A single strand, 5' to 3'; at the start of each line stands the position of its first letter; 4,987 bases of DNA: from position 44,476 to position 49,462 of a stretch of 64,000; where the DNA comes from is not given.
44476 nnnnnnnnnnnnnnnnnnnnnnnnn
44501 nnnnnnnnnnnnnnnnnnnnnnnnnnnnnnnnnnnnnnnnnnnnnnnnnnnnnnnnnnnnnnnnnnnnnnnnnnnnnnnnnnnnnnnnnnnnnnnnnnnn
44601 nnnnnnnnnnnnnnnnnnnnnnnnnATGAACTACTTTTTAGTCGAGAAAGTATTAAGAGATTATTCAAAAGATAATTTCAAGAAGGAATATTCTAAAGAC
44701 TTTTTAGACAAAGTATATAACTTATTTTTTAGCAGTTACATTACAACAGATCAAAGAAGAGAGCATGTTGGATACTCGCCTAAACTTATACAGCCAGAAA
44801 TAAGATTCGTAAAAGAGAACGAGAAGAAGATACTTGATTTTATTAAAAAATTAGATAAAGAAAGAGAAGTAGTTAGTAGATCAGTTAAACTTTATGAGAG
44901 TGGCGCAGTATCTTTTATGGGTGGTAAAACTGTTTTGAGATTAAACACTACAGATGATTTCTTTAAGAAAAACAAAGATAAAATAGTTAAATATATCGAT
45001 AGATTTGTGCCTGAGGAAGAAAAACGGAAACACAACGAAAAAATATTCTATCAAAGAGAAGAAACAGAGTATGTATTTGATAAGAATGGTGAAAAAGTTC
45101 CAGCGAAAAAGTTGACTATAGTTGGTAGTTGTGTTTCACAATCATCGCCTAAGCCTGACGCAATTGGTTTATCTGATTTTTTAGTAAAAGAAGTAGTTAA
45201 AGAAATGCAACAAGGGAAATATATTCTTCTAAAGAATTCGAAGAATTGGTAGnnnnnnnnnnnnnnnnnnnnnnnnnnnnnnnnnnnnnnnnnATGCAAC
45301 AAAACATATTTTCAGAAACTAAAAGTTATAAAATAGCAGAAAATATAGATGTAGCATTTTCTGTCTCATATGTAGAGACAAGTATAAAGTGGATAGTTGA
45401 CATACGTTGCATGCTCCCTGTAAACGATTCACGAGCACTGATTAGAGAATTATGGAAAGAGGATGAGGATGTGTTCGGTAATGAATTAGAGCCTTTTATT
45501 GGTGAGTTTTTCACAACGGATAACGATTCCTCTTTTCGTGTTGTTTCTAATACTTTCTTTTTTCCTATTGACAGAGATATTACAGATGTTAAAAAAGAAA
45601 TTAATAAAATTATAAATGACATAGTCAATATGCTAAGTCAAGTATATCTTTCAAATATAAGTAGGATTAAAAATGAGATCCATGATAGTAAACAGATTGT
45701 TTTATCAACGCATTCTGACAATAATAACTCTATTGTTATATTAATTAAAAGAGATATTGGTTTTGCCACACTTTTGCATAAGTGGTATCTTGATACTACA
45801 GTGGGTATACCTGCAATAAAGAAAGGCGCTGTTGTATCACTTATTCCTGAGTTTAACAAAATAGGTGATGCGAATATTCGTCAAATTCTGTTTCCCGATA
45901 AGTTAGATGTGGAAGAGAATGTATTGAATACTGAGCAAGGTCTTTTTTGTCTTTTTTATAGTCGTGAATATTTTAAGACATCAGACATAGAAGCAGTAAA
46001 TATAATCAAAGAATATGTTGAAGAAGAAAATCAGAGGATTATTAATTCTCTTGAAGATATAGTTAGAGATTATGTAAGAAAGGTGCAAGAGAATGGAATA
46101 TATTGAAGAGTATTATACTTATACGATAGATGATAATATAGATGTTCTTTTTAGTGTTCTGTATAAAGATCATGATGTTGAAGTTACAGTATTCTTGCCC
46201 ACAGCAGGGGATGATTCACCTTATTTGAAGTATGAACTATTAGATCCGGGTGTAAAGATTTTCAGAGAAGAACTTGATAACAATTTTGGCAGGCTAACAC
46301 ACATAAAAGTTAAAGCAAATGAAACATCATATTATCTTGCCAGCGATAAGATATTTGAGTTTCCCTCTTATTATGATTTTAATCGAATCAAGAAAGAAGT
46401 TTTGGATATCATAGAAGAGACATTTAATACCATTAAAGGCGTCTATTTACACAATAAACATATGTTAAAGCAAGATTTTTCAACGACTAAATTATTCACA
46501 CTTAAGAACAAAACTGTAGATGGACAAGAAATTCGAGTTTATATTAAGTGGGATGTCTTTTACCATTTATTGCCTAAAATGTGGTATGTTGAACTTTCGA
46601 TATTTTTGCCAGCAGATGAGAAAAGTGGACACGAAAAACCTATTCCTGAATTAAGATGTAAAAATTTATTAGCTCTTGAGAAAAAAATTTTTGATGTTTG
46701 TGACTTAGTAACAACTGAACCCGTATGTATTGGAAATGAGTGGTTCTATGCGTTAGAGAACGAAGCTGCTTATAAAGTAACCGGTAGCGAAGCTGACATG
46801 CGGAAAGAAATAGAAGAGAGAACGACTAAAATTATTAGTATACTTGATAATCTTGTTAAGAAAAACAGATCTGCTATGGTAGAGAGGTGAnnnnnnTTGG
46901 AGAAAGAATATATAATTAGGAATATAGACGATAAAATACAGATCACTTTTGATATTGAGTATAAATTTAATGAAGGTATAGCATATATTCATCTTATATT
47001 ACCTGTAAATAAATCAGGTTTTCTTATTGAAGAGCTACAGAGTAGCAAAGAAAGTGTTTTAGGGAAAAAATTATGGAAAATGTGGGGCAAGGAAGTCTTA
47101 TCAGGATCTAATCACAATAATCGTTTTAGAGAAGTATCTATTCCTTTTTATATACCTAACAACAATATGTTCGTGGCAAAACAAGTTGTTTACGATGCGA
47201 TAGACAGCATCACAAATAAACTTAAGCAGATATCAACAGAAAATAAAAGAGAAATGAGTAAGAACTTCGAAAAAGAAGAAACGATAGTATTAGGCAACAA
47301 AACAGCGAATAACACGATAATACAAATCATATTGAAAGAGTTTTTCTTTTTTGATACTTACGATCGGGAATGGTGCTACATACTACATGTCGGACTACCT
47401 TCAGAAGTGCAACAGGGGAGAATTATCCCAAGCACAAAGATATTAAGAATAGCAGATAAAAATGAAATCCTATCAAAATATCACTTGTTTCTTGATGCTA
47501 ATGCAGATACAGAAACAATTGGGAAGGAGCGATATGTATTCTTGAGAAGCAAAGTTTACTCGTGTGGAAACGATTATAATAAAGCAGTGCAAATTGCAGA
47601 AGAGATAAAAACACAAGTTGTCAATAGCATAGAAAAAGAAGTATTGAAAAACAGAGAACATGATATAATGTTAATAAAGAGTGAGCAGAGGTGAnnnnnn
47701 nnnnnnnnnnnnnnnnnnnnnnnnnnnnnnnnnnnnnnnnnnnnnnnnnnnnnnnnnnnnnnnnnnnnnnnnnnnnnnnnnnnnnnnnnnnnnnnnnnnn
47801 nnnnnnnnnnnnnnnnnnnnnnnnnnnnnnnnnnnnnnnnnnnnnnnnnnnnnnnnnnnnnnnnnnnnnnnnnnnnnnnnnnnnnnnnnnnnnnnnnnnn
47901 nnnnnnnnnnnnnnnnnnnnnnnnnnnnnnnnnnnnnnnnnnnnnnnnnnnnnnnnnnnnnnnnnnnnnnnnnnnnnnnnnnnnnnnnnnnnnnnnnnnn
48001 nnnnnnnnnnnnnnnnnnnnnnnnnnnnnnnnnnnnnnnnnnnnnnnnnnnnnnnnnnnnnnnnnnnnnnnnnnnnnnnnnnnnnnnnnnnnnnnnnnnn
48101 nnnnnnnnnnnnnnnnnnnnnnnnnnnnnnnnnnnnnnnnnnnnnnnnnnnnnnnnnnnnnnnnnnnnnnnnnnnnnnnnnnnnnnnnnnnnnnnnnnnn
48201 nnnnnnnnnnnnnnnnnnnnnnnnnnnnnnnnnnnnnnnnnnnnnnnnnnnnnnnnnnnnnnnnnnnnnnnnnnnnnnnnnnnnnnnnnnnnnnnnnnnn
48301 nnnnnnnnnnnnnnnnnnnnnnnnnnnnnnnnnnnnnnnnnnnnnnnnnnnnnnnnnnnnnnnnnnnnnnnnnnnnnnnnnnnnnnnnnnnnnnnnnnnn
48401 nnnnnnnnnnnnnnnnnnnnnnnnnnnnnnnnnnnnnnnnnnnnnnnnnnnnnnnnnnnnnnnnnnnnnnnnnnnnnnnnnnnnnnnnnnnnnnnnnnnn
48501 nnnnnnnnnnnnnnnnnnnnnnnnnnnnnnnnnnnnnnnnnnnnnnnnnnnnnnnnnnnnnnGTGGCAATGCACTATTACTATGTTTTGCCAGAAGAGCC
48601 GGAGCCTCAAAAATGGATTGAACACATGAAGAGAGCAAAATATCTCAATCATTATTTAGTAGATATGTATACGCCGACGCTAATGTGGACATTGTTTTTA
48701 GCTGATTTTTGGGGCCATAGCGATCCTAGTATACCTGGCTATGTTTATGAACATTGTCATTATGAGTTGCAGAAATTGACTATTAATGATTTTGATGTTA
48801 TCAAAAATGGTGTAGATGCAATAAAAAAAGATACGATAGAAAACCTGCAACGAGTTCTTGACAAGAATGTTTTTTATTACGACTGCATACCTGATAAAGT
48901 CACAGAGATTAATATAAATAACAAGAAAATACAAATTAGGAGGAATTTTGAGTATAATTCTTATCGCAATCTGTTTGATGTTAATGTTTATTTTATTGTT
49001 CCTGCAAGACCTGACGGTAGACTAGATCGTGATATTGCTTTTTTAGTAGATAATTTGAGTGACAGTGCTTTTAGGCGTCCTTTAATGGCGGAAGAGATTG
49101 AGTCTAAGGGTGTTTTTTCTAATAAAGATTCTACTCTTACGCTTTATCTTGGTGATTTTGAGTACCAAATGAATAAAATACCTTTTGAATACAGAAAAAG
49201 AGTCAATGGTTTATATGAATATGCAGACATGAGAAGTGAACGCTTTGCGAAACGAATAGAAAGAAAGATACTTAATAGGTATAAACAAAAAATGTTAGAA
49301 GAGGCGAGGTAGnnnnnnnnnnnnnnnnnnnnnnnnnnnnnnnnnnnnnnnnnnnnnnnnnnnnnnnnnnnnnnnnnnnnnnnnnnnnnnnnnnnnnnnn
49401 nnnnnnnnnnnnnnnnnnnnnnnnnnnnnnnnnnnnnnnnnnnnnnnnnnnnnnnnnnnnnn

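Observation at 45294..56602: Second array of about 12 paralogs built from a repeated ~60-aa '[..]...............' hairpin module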

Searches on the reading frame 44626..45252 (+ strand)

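Call 8: search_protein_families(library=pfam, proteins=[window:44626-45252:+], max_evalue=0.1)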
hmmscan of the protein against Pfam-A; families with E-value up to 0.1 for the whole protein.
window:44626-45252:+ (208 aa): 2 families
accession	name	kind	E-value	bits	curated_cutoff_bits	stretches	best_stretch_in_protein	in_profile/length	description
PF00497.25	SBP_bac_3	-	0.0059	16.8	26.4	1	30-134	58-119/132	Bacterial extracellular solute-binding proteins, family 3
PF08789.15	PBCV_basic_adap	-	0.047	14.3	20.4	0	145-163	15-33/38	PBCV-specific basic adaptor domain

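Call 87: search_protein_families(library=phrogs, proteins=[window:44626-45252:+], max_evalue=0.01)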
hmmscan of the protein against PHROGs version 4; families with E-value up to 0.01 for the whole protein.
window:44626-45252:+ (208 aa): 0 families

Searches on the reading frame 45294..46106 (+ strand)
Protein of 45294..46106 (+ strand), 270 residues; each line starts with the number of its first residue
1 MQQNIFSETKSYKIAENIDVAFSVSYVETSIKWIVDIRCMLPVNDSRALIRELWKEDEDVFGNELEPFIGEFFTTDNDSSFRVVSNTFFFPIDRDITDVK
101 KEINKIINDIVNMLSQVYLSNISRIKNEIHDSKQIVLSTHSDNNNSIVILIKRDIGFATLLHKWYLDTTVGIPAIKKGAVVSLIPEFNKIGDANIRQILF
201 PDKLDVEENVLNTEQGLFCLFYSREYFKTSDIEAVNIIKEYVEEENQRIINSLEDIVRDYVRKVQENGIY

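Call 5: search_protein_families(library=pfam, proteins=[window:45294-46106:+], max_evalue=1)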
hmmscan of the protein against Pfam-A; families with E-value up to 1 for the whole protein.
window:45294-46106:+ (270 aa): 1 family
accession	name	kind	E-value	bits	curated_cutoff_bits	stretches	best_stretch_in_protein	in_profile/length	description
PF12051.14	DUF3533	-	0.056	12.8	27.6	0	77-140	114-179/380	Protein of unknown function (DUF3533)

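Call 6: search_protein_families(library=phrogs, proteins=[window:45294-46106:+], max_evalue=0.1)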
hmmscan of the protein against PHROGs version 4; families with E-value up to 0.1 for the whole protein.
window:45294-46106:+ (270 aa): 0 families

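Call 54: search_protein_families(library=padloc, proteins=[window:45294-46106:+], max_evalue=0.1)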
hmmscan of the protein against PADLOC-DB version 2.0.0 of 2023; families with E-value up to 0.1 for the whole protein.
window:45294-46106:+ (270 aa): 0 families

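Call 55: search_protein_families(library=ncbifam, proteins=[window:45294-46106:+], max_evalue=0.1)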
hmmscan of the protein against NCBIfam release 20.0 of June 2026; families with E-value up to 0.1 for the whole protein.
window:45294-46106:+ (270 aa): 1 family
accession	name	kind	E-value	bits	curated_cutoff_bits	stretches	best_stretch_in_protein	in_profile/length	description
NF045791.1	OxalOxredalpha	equivalog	0.035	13.2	500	1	38-80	223-265/395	oxalate oxidoreductase subunit alpha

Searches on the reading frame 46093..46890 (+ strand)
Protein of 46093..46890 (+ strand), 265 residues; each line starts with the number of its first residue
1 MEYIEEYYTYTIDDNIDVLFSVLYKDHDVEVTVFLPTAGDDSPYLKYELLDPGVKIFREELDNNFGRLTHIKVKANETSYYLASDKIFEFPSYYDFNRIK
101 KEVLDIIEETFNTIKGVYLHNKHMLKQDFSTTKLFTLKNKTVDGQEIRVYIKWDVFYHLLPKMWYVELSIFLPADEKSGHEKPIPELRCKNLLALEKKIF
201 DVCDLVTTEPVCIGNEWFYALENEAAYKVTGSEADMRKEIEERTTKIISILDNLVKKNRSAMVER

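Call 5: search_protein_families(library=pfam, proteins=[window:46093-46890:+], max_evalue=1)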
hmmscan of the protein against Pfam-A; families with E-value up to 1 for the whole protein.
window:46093-46890:+ (265 aa): 1 family
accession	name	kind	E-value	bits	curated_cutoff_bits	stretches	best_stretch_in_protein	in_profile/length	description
PF00231.24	ATP-synt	-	0.053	13.6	39.9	1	83-143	134-195/285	ATP synthase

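Call 6: search_protein_families(library=phrogs, proteins=[window:46093-46890:+], max_evalue=0.1)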
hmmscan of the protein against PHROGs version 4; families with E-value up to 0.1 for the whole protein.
window:46093-46890:+ (265 aa): 0 families

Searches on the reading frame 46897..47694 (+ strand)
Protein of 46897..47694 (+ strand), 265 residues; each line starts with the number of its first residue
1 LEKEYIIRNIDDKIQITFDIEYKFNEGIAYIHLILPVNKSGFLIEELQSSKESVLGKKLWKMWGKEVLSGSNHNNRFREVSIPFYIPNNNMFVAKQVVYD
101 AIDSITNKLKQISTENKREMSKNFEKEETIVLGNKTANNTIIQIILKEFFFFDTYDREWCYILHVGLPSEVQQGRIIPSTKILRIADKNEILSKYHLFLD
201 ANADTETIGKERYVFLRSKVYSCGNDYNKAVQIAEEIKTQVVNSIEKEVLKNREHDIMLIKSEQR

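Call 5: search_protein_families(library=pfam, proteins=[window:46897-47694:+], max_evalue=1)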
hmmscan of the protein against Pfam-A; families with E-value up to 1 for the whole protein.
window:46897-47694:+ (265 aa): 1 family
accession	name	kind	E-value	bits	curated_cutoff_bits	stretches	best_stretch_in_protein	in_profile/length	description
PF05944.17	Phage_term_smal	-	0.065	13.7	29.4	1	183-237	19-73/130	Phage small terminase subunit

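Call 6: search_protein_families(library=phrogs, proteins=[window:46897-47694:+], max_evalue=0.1)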
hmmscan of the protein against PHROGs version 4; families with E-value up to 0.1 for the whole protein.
window:46897-47694:+ (265 aa): 0 families

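Call 54: search_protein_families(library=padloc, proteins=[window:46897-47694:+], max_evalue=0.1)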
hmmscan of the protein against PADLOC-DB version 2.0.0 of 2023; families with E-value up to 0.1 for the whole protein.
window:46897-47694:+ (265 aa): 0 families

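Call 55: search_protein_families(library=ncbifam, proteins=[window:46897-47694:+], max_evalue=0.1)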
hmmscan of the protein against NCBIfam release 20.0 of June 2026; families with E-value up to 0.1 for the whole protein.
window:46897-47694:+ (265 aa): 0 families

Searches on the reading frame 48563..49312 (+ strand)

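Call 5: search_protein_families(library=pfam, proteins=[window:48563-49312:+], max_evalue=1)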
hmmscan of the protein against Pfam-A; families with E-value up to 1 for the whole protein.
window:48563-49312:+ (249 aa): 0 families

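Call 6: search_protein_families(library=phrogs, proteins=[window:48563-49312:+], max_evalue=0.1)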
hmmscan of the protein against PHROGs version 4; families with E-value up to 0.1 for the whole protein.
window:48563-49312:+ (249 aa): 1 family
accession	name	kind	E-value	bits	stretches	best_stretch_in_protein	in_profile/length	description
phrog_16569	-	head and packaging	0.051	14.9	0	16-46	9-39/66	virion structural protein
